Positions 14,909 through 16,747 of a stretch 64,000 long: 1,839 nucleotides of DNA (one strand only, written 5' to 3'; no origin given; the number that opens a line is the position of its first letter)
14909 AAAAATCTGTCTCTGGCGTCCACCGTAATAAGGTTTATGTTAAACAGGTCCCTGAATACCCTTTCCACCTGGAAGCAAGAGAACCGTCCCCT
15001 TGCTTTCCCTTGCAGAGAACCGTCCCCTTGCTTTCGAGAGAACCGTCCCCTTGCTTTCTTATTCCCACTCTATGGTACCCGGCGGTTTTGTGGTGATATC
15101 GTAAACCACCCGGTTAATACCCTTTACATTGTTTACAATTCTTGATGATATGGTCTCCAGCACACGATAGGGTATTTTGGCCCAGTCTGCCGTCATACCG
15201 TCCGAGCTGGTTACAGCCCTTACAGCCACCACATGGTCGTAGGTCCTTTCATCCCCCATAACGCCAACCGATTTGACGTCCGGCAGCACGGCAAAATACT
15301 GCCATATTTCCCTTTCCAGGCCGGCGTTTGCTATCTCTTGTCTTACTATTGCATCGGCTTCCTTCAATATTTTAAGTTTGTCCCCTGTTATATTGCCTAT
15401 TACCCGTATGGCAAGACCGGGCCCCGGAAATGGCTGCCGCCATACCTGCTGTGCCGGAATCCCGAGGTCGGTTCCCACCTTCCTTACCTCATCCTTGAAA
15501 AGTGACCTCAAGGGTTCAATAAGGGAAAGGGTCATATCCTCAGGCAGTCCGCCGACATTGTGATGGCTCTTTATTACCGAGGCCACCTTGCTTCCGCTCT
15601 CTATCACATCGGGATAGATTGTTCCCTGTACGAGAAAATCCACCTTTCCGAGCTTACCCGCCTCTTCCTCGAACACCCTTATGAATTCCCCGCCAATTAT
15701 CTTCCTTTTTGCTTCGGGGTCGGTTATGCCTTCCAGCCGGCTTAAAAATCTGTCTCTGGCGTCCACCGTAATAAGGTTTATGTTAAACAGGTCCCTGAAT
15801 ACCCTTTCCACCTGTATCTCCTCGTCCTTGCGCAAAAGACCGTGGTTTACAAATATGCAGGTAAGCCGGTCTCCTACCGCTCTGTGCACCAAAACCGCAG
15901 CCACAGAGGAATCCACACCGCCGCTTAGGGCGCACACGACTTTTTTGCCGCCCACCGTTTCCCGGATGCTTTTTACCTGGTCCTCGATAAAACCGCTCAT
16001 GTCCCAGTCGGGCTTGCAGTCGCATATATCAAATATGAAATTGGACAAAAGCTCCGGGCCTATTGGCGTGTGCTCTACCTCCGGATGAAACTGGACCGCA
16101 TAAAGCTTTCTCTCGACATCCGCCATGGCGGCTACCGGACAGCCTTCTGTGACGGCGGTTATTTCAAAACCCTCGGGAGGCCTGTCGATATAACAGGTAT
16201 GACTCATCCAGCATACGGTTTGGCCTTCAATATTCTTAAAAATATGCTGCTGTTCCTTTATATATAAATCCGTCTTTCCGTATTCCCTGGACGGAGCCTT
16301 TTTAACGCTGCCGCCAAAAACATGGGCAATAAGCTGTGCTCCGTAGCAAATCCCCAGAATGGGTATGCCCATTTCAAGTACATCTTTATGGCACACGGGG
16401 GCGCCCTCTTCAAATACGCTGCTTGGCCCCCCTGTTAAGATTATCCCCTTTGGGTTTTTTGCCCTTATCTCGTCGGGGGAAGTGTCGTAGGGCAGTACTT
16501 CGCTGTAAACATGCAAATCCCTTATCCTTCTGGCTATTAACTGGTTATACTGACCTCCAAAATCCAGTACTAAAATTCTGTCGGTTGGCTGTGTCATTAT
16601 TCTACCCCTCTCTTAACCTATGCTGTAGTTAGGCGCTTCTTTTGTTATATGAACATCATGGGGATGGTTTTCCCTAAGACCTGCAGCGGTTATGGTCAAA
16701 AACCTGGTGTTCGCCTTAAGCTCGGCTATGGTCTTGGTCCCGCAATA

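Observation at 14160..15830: Exact 756-bp direct duplication of the guaA 3' end, joined by a tandem array of 22-nt palindromic repeats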

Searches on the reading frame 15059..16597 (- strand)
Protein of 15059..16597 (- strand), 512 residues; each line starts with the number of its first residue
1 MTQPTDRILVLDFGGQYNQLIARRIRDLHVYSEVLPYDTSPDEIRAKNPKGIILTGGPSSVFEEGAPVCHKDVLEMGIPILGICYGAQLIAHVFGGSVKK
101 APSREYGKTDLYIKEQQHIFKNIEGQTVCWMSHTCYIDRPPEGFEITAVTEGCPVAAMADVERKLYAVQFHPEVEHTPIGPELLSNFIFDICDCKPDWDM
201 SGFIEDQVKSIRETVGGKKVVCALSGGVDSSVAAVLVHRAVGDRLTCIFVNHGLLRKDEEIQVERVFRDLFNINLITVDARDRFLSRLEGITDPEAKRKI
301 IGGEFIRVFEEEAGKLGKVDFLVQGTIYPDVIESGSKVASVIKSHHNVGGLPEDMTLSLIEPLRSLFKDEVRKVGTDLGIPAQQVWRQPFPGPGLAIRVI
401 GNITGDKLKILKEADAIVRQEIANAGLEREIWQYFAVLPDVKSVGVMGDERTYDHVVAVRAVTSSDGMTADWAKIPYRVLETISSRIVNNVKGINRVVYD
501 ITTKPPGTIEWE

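Call 10: search_protein_families(library=pfam, proteins=[window:15059-16597:-])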
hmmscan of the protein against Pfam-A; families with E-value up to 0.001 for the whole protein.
window:15059-16597:- (512 aa): 8 families
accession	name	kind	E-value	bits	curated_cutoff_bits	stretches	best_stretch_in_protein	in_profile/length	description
PF00958.27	GMP_synt_C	-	8.7e-47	157.6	27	1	420-511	1-92/92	GMP synthase C terminal domain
PF00117.34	GATase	-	1.5e-46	158.9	22.8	1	9-190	1-189/190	Glutamine amidotransferase class-I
PF07722.19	Peptidase_C26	-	9.1e-10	39.1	20.5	1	71-173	99-219/219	Peptidase C26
PF02540.23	NAD_synthase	-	4.8e-09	36.1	21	1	205-283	6-84/242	NAD synthase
PF03054.22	tRNA_Me_trans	-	1.1e-05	25.7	20.6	1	218-251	1-33/202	tRNA methyl transferase HUP domain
PF06508.19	QueC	-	4.3e-05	23.6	22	0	219-280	1-60/210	Queuosine biosynthesis protein QueC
PF02568.20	ThiI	-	0.00064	19.8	20.5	0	218-281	4-73/197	Thiamine biosynthesis protein (ThiI)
PF00764.25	Arginosuc_synth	-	0.00085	19.8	27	0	219-285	1-66/162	Arginosuccinate synthase N-terminal HUP domain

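Call 11: find_encoding_contigs(protein=window:15059-16597:-, flank=6000, max_places=10)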
Protein window:15059-16597:- (512 aa): 3 contigs read that carry it; 1 place shown.
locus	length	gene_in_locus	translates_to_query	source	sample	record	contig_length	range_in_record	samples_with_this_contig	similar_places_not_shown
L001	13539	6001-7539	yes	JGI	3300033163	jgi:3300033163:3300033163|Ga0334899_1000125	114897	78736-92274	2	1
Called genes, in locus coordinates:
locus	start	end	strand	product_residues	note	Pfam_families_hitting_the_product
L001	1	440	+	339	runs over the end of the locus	PF13303:PTS_EIIC_2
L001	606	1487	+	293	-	PF07934:OGG_N, PF00730:HhH-GPD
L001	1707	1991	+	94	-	PF00166:Cpn10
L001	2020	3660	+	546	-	PF00118:Cpn60_TCP1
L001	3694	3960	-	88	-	PF07875:Coat_F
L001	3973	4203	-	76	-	-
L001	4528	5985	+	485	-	PF00478:IMPDH, PF00571:CBS, PF03060:NMO (weak), PF00977:His_biosynth (faint), PF01070:FMN_dh (weak)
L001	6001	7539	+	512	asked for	PF00117:GATase, PF07722:Peptidase_C26, PF02540:NAD_synthase (weak), PF03054:tRNA_Me_trans (faint), PF00958:GMP_synt_C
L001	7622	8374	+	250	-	PF00958:GMP_synt_C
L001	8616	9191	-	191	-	-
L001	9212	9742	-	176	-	-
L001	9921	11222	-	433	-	PF07833:Cu_amine_oxidN1 (weak)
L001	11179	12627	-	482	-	PF00196:GerE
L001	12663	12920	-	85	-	-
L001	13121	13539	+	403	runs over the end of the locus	PF01676:Metalloenzyme, PF10143:PhosphMutase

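Call 15: find_related_loci(query=window:15059-16597:-, collection=genome_contigs, flank=6000)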
Query window:15059-16597:- (512 aa) in genome_contigs; peptide patterns used: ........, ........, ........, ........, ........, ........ (x = any residue, [..] = any of these).
347 stretches matched a pattern; 301 encode a relative of the query (tblastn E <= 1e-3); the best 80 are kept; 80 distinct loci.
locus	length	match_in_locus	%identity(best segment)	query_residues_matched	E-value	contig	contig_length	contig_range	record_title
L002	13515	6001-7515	67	8-512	0e+0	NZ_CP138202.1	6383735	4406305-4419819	Wukongibacter baidiensis strain DY30321 chromosome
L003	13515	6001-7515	67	8-512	0e+0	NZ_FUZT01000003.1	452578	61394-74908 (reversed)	Maledivibacter halophilus strain M1, whole genome shotgun sequence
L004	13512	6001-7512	66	8-512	0e+0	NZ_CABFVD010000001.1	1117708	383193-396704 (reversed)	Hathewaya massiliensis strain Marseille-P3545, whole genome shotgun sequence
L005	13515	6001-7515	65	8-512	0e+0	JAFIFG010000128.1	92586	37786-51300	MAG: Clostridiaceae bacterium isolate coassembly_bin.26 k141_35250, whole genome shotgun sequence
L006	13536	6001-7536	64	1-512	0e+0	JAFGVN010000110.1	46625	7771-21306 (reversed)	MAG: Clostridia bacterium isolate ZodW_Metabat.172 k87_15260018, whole genome shotgun sequence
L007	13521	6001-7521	64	6-512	0e+0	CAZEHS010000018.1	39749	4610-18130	MAG TPA_asm: uncultured Peptostreptococcaceae bacterium isolate SRP302447_co2_799 genome assembly, contig: NODE_2781_len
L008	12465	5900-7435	62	1-512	0e+0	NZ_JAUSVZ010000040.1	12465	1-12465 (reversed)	Brevibacillus aydinogluensis strain PDF25 Ga0480238_40, whole genome shotgun sequence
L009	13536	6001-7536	63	1-512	0e+0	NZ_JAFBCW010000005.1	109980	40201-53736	Desulforadius tongensis strain DSM 29799 Ga0454065_05, whole genome shotgun sequence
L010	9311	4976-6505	62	3-512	0e+0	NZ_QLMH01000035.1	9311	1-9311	Paranoxybacillus vitaminiphilus strain CGMCC 1.8979 Ga0171590_135, whole genome shotgun sequence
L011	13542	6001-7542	64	1-512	0e+0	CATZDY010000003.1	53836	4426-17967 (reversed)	MAG TPA_asm: uncultured Peptococcaceae bacterium isolate ERR9762708_bin.56_MetaWRAP_v1.3_MAG genome assembly, contig: ER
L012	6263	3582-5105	63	8-512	0e+0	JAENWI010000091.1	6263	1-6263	MAG: Peptostreptococcaceae bacterium isolate 5_8_m_bin4 k141_246644_length_6263_cov_323.6619, whole genome shotgun seque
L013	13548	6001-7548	62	8-512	0e+0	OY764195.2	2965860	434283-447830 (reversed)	MAG: Anaerovoracaceae bacterium isolate cdaadf04-e2f3-4fd8-80f9-b39a06479d73 genome assembly, chromosome: 1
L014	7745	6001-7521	63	6-512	0e+0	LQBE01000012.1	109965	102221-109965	MAG: delta proteobacterium ML8_F1 contig_145, whole genome shotgun sequence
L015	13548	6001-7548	63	8-512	0e+0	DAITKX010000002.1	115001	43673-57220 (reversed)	MAG TPA_asm: Bacillota bacterium isolate CTOTU53 NODE_172_length_115001_cov_3.152741, whole genome shotgun sequence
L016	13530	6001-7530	61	3-512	0e+0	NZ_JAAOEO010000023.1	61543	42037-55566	Neobacillus terrae strain C11 NODE_23_length_61543_cov_260.013373, whole genome shotgun sequence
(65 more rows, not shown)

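Call 17: find_homologous_proteins(query=window:15059-16597:-, max_evalue=1e-100)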
Query window:15059-16597:- (512 aa): 8000 proteins with E <= 1e-100 among 8000 candidates; the best 120 are listed.
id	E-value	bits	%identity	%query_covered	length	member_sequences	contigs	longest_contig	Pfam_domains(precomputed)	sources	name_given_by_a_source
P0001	0.0e+0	1172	100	100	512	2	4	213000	PF00958.28,PF07722.20,PF03054.23,PF00117.35,PF02540.24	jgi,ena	jgi:GMP synthase (glutamine-hydrolysing)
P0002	0.0e+0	1029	86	100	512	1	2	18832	PF00958.28,PF07722.20,PF03054.23,PF00117.35,PF02540.24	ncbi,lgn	-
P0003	0.0e+0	1017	86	100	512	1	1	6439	PF00958.28,PF07722.20,PF00117.35,PF02540.24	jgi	jgi:GMP synthase (glutamine-hydrolysing)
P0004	0.0e+0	1013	85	100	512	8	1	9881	PF00958.28,PF07722.20,PF03054.23,PF06508.20,PF00117.35,PF02540.24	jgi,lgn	-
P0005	0.0e+0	1013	85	100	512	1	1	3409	PF00958.28,PF07722.20,PF00117.35,PF02540.24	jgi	jgi:GMP synthase (glutamine-hydrolysing)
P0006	3.1e-295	998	84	100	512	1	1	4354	PF00958.28,PF07722.20,PF03054.23,PF00117.35,PF02540.24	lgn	-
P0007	3.3e-279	945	79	100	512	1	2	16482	PF00958.28,PF07722.20,PF03054.23,PF06508.20,PF00117.35,PF02540.24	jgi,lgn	jgi:GMP synthase (glutamine-hydrolysing)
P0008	3.4e-279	945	79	100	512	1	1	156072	PF00958.28,PF07722.20,PF03054.23,PF06508.20,PF00117.35,PF02540.24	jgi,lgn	jgi:GMP synthase (glutamine-hydrolysing)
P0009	9.6e-274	927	77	100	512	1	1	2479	PF00958.28,PF07722.20,PF03054.23,PF00117.35,PF02540.24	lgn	-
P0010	1.6e-271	919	77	100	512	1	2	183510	PF00958.28,PF07722.20,PF03054.23,PF00117.35,PF02540.24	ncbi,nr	ncbi:MAG: GMP synthase [glutamine-hydrolyzing] [Firmicutes bacterium]|nr:GMP synthase [glutamine-hyd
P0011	1.7e-270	916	77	100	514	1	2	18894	PF00958.28,PF07722.20,PF03054.23,PF00117.35,PF02540.24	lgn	-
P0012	1.1e-263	894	74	100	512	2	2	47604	PF00958.28,PF07722.20,PF00117.35,PF02540.24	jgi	jgi:GMP synthase (glutamine-hydrolysing)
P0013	1.1e-263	894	74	100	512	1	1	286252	PF00958.28,PF07722.20,PF03054.23,PF00117.35,PF02540.24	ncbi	-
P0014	2.4e-262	889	75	100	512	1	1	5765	PF00958.28,PF07722.20,PF03054.23,PF00117.35,PF02540.24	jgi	jgi:GMP synthase (glutamine-hydrolysing)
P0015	2.0e-260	883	74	100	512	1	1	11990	PF00958.28,PF07722.20,PF03054.23,PF00117.35,PF02540.24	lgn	-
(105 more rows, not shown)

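Call 31: find_encoding_contigs(protein=P0002, flank=5000, max_places=4)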
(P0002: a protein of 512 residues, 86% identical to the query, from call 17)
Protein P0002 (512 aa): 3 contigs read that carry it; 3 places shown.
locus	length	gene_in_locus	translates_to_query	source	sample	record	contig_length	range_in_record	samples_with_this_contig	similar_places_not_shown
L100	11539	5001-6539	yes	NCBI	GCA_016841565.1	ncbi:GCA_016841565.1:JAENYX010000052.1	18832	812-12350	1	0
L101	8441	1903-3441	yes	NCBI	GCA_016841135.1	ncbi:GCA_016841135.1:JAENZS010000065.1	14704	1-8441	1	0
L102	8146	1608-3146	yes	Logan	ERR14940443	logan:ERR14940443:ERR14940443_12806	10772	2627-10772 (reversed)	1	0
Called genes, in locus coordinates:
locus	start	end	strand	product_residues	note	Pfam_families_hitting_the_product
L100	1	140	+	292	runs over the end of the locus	PF07934:OGG_N, PF00730:HhH-GPD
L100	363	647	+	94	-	PF00166:Cpn10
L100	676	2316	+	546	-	PF00118:Cpn60_TCP1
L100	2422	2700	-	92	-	PF07875:Coat_F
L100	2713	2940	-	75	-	-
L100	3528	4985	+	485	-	PF00478:IMPDH, PF01070:FMN_dh (faint), PF00571:CBS, PF03060:NMO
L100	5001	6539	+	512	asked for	PF00117:GATase, PF07722:Peptidase_C26, PF02540:NAD_synthase (weak), PF03054:tRNA_Me_trans (faint), PF00958:GMP_synt_C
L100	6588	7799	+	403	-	PF01676:Metalloenzyme, PF10143:PhosphMutase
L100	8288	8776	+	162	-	PF00731:AIRC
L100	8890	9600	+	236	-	PF01259:SAICAR_synt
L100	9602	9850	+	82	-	PF02700:PurS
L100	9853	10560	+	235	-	PF13507:GATase_5, PF07685:GATase_3, PF01965:DJ-1_PfpI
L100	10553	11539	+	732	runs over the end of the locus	PF18072:FGAR-AT_linker, PF00586:AIRS, PF02769:AIRS_C, PF00586:AIRS, PF02769:AIRS_C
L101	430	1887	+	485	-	PF00478:IMPDH, PF01070:FMN_dh (faint), PF00571:CBS, PF03060:NMO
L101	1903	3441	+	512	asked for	PF00117:GATase, PF07722:Peptidase_C26, PF02540:NAD_synthase (weak), PF03054:tRNA_Me_trans (faint), PF00958:GMP_synt_C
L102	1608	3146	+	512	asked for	PF00117:GATase, PF07722:Peptidase_C26, PF02540:NAD_synthase (weak), PF03054:tRNA_Me_trans (faint), PF00958:GMP_synt_C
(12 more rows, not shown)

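Call 32: find_encoding_contigs(protein=P0004, flank=5000, max_places=4)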
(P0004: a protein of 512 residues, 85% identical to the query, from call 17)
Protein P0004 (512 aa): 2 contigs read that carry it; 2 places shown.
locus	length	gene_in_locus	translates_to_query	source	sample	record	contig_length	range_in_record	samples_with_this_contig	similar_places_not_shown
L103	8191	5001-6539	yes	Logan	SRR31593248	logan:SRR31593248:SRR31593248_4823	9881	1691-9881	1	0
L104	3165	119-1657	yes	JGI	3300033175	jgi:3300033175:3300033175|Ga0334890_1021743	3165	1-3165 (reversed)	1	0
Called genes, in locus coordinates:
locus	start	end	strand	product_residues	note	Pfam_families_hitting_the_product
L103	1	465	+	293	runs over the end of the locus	PF07934:OGG_N, PF00730:HhH-GPD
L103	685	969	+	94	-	PF00166:Cpn10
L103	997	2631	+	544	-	PF00118:Cpn60_TCP1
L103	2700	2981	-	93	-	PF07875:Coat_F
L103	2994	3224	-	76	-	-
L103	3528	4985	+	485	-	PF00478:IMPDH, PF01070:FMN_dh (weak), PF00571:CBS, PF03060:NMO, PF00977:His_biosynth (faint)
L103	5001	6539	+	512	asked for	PF00117:GATase, PF07722:Peptidase_C26, PF02540:NAD_synthase, PF03054:tRNA_Me_trans (faint), PF06508:QueC (faint), PF00958:GMP_synt_C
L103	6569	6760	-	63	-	-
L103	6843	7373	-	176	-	-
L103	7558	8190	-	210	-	?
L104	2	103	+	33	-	?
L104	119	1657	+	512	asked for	PF00117:GATase, PF07722:Peptidase_C26, PF02540:NAD_synthase, PF03054:tRNA_Me_trans (faint), PF06508:QueC (faint), PF00958:GMP_synt_C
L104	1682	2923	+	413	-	PF01676:Metalloenzyme, PF10143:PhosphMutase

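Call 33: find_encoding_contigs(protein=P0008, flank=5000, max_places=4)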
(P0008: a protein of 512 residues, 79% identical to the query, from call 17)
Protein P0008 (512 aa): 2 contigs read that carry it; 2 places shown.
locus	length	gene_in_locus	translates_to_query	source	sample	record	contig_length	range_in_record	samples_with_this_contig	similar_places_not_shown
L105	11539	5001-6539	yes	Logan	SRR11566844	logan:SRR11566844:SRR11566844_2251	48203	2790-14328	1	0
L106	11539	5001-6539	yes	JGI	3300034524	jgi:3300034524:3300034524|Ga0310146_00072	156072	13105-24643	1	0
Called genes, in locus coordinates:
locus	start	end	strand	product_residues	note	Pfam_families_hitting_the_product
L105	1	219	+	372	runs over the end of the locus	PF00248:Aldo_ket_red, PF13534:Fer4_17 (faint), PF13183:Fer4_8 (faint), PF13187:Fer4_9 (weak)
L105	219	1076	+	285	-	PF06508:QueC (faint)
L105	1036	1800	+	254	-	PF00731:AIRC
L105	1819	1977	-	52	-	-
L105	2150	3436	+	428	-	PF01969:Ni_insertion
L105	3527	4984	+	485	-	PF00478:IMPDH, PF01070:FMN_dh (weak), PF00571:CBS, PF03060:NMO (weak)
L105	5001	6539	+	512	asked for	PF00117:GATase, PF07722:Peptidase_C26, PF02540:NAD_synthase, PF03054:tRNA_Me_trans (weak), PF06508:QueC (faint), PF00958:GMP_synt_C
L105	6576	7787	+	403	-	PF01676:Metalloenzyme, PF10143:PhosphMutase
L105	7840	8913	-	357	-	PF00180:Iso_dh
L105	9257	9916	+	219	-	PF00731:AIRC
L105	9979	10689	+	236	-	PF01259:SAICAR_synt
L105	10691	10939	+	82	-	PF02700:PurS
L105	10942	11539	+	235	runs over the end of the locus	PF13507:GATase_5, PF07685:GATase_3 (weak), PF01965:DJ-1_PfpI (weak)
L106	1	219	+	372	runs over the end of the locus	PF00248:Aldo_ket_red, PF13534:Fer4_17 (faint), PF13183:Fer4_8 (faint), PF13187:Fer4_9 (weak)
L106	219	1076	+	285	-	PF06508:QueC (faint)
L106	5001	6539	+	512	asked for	PF00117:GATase, PF07722:Peptidase_C26, PF02540:NAD_synthase, PF03054:tRNA_Me_trans (weak), PF06508:QueC (faint), PF00958:GMP_synt_C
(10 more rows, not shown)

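Call 34: find_encoding_contigs(protein=P0010, flank=5000, max_places=4)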
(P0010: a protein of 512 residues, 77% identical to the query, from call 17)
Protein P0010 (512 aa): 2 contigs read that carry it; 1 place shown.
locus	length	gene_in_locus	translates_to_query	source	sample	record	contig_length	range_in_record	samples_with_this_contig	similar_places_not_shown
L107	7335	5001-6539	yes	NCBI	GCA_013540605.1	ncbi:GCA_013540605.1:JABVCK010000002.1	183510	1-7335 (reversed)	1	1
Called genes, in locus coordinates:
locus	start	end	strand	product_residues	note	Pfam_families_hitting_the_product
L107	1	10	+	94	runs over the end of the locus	PF00166:Cpn10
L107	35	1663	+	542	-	PF00118:Cpn60_TCP1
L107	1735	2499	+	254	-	PF01113:DapB_N, PF05173:DapB_C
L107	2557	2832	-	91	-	PF07875:Coat_F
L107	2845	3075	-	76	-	-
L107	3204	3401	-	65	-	-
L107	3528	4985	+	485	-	PF00478:IMPDH, PF00571:CBS, PF01070:FMN_dh (faint), PF00571:CBS, PF03060:NMO (weak)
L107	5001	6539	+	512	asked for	PF00117:GATase, PF07722:Peptidase_C26, PF02540:NAD_synthase, PF03054:tRNA_Me_trans (faint), PF00958:GMP_synt_C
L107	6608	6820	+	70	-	-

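Call 41: list_cluster_members(proteins=[window:15059-16597:-, window:14224-14976:-])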
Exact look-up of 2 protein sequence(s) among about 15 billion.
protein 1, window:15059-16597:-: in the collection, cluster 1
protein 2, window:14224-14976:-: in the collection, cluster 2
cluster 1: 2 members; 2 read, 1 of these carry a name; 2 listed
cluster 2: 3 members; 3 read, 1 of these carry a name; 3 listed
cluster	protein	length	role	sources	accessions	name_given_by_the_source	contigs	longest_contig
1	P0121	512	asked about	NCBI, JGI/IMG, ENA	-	-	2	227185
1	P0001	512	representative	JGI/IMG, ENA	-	GMP synthase (glutamine-hydrolysing)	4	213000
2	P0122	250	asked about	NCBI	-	-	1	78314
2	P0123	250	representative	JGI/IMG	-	GMP synthase (glutamine-hydrolysing)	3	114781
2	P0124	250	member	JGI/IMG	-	-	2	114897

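Call 43: find_encoding_contigs(protein=P0123, flank=4000, max_places=10)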
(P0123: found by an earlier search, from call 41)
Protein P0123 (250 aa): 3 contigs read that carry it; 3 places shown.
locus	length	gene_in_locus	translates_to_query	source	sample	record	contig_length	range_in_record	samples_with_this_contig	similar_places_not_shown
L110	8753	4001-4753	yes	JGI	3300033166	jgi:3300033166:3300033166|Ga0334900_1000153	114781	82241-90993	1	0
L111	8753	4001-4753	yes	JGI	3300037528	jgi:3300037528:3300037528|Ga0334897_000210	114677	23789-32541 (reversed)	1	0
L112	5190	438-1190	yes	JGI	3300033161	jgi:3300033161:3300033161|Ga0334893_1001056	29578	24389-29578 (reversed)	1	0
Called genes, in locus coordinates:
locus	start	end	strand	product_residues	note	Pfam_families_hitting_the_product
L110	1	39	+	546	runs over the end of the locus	PF00118:Cpn60_TCP1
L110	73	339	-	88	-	PF07875:Coat_F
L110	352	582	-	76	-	-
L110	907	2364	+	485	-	PF00478:IMPDH, PF00571:CBS, PF03060:NMO (weak), PF00977:His_biosynth (faint), PF01070:FMN_dh (weak)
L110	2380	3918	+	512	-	PF00117:GATase, PF07722:Peptidase_C26, PF02540:NAD_synthase (weak), PF03054:tRNA_Me_trans (faint), PF00958:GMP_synt_C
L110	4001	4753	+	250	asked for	PF00958:GMP_synt_C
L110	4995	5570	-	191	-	-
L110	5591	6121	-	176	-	-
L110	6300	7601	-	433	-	PF07833:Cu_amine_oxidN1 (weak)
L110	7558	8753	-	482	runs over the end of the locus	PF00196:GerE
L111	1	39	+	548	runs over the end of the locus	PF00118:Cpn60_TCP1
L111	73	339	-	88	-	PF07875:Coat_F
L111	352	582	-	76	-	-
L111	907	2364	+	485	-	PF00478:IMPDH, PF00571:CBS, PF03060:NMO (weak), PF00977:His_biosynth (faint), PF01070:FMN_dh (weak)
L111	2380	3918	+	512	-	PF00117:GATase, PF07722:Peptidase_C26, PF02540:NAD_synthase (weak), PF03054:tRNA_Me_trans (faint), PF00958:GMP_synt_C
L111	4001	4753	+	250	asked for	PF00958:GMP_synt_C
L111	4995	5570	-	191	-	-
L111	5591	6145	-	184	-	-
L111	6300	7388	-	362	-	PF07833:Cu_amine_oxidN1 (weak)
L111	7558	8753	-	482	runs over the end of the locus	PF00196:GerE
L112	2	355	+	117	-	?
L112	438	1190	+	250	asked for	PF00958:GMP_synt_C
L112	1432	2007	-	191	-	-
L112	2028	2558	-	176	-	-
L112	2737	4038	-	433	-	PF07833:Cu_amine_oxidN1 (weak)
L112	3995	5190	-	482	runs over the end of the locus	PF00196:GerE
